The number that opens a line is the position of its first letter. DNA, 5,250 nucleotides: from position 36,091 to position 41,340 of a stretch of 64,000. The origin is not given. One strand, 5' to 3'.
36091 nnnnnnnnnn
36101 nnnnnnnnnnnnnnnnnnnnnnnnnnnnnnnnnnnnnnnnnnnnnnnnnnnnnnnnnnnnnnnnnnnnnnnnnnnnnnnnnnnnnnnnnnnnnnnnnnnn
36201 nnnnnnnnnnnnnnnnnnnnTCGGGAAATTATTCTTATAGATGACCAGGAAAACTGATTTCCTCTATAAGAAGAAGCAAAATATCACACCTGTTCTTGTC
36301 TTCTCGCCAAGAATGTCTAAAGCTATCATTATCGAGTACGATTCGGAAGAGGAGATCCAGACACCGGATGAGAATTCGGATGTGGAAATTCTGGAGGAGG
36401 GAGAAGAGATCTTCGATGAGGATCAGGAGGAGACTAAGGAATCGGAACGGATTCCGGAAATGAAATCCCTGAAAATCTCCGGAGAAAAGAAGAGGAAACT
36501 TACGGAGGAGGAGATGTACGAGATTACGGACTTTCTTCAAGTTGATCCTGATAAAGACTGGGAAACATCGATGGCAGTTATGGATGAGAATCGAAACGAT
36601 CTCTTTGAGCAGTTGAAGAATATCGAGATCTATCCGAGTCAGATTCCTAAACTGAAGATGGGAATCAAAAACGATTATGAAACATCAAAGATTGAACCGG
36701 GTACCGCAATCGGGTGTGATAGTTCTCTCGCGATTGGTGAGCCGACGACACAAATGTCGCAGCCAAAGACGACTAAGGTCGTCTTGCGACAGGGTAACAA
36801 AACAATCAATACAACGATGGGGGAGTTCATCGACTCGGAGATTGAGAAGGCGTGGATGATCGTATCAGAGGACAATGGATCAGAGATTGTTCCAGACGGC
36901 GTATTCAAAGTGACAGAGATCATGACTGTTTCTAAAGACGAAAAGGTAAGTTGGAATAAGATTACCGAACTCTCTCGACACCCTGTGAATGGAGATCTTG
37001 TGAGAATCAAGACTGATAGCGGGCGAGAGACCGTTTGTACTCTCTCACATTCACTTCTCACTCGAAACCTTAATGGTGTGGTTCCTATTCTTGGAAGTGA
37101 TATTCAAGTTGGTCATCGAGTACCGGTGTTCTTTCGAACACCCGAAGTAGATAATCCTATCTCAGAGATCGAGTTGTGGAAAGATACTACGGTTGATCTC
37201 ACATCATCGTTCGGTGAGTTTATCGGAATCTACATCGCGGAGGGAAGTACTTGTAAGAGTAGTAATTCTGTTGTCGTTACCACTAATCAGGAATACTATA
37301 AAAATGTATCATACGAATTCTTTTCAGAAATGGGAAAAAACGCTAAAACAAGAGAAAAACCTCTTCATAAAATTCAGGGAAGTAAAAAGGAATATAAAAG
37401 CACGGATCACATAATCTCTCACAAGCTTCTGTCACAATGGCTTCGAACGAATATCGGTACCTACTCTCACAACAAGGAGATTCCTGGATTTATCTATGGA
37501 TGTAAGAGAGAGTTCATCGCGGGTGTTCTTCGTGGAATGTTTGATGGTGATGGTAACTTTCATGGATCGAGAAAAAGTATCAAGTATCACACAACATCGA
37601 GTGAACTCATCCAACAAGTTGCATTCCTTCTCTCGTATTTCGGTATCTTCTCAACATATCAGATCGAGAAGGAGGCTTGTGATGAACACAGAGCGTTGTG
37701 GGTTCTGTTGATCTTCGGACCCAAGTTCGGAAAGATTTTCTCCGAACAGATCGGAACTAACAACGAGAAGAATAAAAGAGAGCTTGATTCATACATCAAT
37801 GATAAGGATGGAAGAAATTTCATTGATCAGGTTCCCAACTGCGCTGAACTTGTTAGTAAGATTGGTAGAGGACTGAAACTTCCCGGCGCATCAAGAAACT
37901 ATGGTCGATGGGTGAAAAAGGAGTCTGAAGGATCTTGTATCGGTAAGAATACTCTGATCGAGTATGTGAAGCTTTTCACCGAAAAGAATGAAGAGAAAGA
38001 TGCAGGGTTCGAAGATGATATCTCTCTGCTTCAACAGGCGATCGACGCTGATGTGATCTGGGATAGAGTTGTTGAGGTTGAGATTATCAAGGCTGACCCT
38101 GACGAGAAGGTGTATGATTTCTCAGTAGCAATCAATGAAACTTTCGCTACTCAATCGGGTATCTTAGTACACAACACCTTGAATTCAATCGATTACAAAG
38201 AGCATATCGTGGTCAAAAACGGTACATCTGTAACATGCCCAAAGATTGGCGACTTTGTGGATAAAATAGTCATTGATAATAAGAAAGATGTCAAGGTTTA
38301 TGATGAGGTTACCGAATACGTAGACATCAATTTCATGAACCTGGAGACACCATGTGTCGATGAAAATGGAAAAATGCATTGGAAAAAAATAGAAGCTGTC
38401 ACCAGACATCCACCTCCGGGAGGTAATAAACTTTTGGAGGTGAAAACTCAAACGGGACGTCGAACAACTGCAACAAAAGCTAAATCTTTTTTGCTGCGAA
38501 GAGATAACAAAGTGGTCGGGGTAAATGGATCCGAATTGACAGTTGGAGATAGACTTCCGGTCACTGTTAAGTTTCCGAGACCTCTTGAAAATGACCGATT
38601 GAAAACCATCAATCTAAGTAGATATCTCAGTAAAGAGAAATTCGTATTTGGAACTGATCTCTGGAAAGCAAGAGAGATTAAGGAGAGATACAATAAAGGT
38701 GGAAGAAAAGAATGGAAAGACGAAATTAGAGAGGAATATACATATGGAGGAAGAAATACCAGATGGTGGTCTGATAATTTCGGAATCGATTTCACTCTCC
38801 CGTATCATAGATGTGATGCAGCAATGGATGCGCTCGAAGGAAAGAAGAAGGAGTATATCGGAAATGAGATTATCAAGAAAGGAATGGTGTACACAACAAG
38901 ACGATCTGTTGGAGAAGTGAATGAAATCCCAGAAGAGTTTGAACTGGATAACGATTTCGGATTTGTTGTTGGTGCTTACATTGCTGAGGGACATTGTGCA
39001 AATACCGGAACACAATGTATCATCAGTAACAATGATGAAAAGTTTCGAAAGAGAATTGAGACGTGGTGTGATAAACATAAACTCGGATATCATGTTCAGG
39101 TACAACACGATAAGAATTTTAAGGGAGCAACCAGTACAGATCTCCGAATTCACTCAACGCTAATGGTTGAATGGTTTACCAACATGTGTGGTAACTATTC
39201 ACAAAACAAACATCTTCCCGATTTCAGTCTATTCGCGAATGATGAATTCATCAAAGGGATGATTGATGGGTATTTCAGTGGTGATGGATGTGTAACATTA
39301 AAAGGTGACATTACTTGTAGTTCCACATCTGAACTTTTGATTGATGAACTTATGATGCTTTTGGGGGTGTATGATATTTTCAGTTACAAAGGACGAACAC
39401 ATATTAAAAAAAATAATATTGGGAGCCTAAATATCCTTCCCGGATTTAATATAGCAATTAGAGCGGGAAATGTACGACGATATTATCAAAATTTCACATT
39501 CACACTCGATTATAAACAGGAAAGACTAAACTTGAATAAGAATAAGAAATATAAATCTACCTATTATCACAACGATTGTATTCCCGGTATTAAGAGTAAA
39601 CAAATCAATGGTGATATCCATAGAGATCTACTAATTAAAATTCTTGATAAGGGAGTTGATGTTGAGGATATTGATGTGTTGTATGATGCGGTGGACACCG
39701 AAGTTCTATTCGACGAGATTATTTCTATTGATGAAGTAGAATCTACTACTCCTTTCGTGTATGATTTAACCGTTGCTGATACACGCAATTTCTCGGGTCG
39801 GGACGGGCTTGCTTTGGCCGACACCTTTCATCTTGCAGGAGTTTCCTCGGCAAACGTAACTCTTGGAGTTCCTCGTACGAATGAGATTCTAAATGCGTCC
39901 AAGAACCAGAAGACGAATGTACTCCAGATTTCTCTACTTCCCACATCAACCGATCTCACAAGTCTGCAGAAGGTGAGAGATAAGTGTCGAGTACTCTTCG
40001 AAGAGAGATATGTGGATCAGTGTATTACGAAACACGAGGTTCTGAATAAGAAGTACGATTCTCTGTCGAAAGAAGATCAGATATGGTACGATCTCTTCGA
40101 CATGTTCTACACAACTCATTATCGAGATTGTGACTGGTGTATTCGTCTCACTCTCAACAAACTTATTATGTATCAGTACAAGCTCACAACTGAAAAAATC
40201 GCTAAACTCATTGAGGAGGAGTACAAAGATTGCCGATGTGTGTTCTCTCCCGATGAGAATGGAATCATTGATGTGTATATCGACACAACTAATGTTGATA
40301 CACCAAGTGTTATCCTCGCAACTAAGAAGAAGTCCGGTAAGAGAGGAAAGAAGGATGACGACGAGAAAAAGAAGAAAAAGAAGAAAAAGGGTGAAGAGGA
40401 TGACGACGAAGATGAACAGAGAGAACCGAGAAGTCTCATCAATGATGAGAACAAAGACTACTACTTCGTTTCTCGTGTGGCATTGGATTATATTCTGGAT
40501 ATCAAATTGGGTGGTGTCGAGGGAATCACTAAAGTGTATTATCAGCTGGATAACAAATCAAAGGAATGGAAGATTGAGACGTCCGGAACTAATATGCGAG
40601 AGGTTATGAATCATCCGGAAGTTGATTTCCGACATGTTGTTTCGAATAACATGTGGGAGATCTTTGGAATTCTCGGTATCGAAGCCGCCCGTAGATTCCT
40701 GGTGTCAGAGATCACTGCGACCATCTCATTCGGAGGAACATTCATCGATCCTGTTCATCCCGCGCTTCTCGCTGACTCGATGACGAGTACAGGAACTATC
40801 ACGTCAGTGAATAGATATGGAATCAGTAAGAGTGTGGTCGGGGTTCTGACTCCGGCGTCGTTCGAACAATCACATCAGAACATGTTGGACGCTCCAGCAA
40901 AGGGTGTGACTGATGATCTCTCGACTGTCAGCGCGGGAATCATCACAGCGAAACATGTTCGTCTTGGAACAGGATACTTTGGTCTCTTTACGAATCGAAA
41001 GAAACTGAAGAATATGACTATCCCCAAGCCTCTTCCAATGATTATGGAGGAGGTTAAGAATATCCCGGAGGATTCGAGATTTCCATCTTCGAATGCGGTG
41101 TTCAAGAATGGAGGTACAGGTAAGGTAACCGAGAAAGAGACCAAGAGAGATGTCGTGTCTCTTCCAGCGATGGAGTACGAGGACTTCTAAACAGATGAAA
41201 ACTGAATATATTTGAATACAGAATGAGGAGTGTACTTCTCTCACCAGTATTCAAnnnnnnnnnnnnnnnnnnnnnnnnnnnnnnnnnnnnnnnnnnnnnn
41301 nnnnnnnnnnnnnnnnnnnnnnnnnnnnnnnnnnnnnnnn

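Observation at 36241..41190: RPB1 is present only as its C-terminal third and carries two inteins 3 codons apart, the second with a degenerate splice junction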

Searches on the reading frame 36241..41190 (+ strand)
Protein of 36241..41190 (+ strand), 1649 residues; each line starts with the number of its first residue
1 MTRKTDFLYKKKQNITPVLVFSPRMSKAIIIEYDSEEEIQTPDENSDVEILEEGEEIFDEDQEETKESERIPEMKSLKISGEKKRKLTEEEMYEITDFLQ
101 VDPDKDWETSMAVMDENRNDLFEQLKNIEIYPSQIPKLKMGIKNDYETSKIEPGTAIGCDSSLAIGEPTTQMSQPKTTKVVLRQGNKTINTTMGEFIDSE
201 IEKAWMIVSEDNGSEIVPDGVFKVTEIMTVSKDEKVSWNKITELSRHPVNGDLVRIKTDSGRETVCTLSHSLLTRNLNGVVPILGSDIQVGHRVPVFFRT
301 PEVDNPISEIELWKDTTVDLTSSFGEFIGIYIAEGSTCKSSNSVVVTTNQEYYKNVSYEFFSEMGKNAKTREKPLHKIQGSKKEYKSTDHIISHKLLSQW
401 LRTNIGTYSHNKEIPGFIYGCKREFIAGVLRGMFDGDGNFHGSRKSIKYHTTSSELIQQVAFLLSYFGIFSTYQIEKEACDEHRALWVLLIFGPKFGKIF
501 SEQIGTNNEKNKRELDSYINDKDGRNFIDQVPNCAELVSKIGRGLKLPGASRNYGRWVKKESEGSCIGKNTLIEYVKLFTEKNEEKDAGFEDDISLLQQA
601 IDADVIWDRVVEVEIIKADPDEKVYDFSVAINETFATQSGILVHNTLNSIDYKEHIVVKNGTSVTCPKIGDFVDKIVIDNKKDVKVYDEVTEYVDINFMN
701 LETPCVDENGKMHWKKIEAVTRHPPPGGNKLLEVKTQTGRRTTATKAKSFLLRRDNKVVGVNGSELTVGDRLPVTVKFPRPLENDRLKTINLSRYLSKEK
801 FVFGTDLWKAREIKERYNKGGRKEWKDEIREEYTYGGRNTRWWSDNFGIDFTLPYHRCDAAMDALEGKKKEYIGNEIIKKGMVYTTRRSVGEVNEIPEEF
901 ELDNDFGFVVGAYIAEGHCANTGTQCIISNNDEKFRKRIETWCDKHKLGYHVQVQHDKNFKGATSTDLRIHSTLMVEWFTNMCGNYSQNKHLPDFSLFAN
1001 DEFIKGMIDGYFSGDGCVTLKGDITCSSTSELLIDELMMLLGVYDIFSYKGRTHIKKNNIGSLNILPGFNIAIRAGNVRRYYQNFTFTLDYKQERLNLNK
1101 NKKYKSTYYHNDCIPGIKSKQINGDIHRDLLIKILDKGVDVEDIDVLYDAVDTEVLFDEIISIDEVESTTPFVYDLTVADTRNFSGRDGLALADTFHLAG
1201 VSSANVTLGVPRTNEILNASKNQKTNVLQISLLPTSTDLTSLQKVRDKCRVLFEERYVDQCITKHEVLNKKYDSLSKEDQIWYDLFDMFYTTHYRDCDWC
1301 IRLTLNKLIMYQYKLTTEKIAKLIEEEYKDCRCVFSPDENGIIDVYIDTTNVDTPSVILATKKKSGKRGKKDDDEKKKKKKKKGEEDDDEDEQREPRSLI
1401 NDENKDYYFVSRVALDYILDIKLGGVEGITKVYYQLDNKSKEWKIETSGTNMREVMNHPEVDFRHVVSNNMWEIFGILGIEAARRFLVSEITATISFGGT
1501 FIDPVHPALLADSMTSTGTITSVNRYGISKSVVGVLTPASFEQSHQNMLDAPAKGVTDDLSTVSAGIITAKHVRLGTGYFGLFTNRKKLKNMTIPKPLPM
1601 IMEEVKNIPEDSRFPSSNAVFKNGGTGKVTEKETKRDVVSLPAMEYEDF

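Call 4: search_protein_families(library=pfam, proteins=[window:36241-41190:+], max_evalue=0.01)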
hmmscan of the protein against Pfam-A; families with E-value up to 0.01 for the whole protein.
window:36241-41190:+ (1649 aa): 4 families
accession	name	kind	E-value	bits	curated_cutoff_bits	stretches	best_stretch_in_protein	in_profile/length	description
PF04998.22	RNA_pol_Rpb1_5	-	4.6e-39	134.9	28.5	1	1194-1532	92-263/267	RNA polymerase Rpb1, domain 5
PF14528.11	LAGLIDADG_3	-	3.9e-30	104.4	22.5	2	424-505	1-82/82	LAGLIDADG-like domain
PF14890.11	Intein_splicing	-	8.9e-30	104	35.8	2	187-645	6-155/155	Intein splicing domain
PF04990.17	RNA_pol_Rpb1_7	-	0.00043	20.7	23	1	1294-1345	45-99/136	RNA polymerase Rpb1, domain 7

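Call 11: list_cluster_members(proteins=[window:36241-41187:+, window:36313-41187:+, window:52953-54782:+, window:35498-36217:+, window:41255-41770:+, window:19490-21376:+])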
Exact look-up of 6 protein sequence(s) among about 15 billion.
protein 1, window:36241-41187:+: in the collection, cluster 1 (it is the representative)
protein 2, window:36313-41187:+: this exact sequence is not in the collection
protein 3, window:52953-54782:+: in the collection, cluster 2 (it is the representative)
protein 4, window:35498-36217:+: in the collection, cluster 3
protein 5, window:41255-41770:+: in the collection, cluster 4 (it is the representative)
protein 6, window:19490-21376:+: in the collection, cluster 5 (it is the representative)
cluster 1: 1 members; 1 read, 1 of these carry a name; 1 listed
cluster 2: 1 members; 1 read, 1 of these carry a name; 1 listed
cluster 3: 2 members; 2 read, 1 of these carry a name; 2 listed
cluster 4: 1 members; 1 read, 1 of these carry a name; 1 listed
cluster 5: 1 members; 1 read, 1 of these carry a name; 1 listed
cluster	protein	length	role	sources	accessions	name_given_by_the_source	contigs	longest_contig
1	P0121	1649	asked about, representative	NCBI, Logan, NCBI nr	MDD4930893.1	MAG: LAGLIDADG family homing endonuclease [Candidatus Colwellbacteria bacterium] | LAGLIDADG family homing endonuclease [Candidatus Colwellbacteria bacterium]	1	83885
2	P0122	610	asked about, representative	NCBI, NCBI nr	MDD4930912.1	MAG: molecular chaperone DnaK [Candidatus Colwellbacteria bacterium] | molecular chaperone DnaK [Candidatus Colwellbacteria bacterium]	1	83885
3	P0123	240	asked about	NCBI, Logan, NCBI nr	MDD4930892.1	MAG: hypothetical protein PHG66_01900 [Candidatus Colwellbacteria bacterium] | hypothetical protein [Candidatus Colwellbacteria bacterium]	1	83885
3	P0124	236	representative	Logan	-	-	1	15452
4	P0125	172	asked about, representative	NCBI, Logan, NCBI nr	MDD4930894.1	MAG: RING finger protein [Candidatus Colwellbacteria bacterium] | RING finger protein [Candidatus Colwellbacteria bacterium]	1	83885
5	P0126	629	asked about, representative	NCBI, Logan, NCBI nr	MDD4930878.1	MAG: Hint domain-containing homing endonuclease [Candidatus Colwellbacteria bacterium] | Hint domain-containing homing endonuclease [Candidatus Colwellbacteria bacterium]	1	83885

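Call 16: find_encoding_contigs(protein=P0121, flank=10000, max_places=3)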
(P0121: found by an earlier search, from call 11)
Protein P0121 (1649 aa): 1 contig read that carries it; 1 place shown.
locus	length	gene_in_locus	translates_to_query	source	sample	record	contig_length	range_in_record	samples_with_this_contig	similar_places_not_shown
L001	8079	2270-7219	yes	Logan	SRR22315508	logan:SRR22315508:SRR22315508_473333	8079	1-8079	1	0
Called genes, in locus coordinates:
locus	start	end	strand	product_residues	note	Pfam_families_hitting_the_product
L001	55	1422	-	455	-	PF00535:Glycos_transf_2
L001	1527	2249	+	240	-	-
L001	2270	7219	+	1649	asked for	PF14890:Intein_splicing, PF14528:LAGLIDADG_3, PF14890:Intein_splicing, PF14528:LAGLIDADG_3 (weak), PF04998:RNA_pol_Rpb1_5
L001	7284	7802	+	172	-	PF00097:zf-C3HC4 (weak), PF13445:zf-RING_UBOX (faint), PF13639:zf-RING_2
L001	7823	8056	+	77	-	-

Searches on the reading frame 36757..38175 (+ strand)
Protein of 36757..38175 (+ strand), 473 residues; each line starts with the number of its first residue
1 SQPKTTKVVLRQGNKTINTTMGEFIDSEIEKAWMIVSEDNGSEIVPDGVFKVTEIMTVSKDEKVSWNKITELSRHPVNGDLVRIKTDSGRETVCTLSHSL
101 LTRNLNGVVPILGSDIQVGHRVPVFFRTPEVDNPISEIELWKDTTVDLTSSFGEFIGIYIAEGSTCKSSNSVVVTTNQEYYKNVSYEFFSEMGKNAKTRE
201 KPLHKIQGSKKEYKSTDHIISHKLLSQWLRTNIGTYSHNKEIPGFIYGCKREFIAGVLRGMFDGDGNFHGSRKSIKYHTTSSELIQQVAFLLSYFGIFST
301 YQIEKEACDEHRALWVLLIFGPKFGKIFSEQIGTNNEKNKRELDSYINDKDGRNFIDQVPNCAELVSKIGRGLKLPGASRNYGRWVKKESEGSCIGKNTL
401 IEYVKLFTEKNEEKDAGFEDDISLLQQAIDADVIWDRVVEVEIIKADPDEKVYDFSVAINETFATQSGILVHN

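Call 67: search_solved_structures(query=window:36757-38175:+, max_evalue=0.01, show_alignments=0)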
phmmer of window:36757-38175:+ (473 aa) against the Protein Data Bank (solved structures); distinct sequences matched with E-value up to 0.01: 3.
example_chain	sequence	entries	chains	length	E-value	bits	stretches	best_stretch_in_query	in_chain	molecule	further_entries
2cw7_A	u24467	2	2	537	6.2e-14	54.8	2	146-298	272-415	Endonuclease PI-PkoII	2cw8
5o9i_A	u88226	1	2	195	2.2e-06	30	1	12-131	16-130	Transcription initiation factor IIB,Transcription initiation factor IIB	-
5o9j_A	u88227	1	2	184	3.9e-06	29.1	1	8-122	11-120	Transcription initiation factor IIB,Transcription initiation factor IIB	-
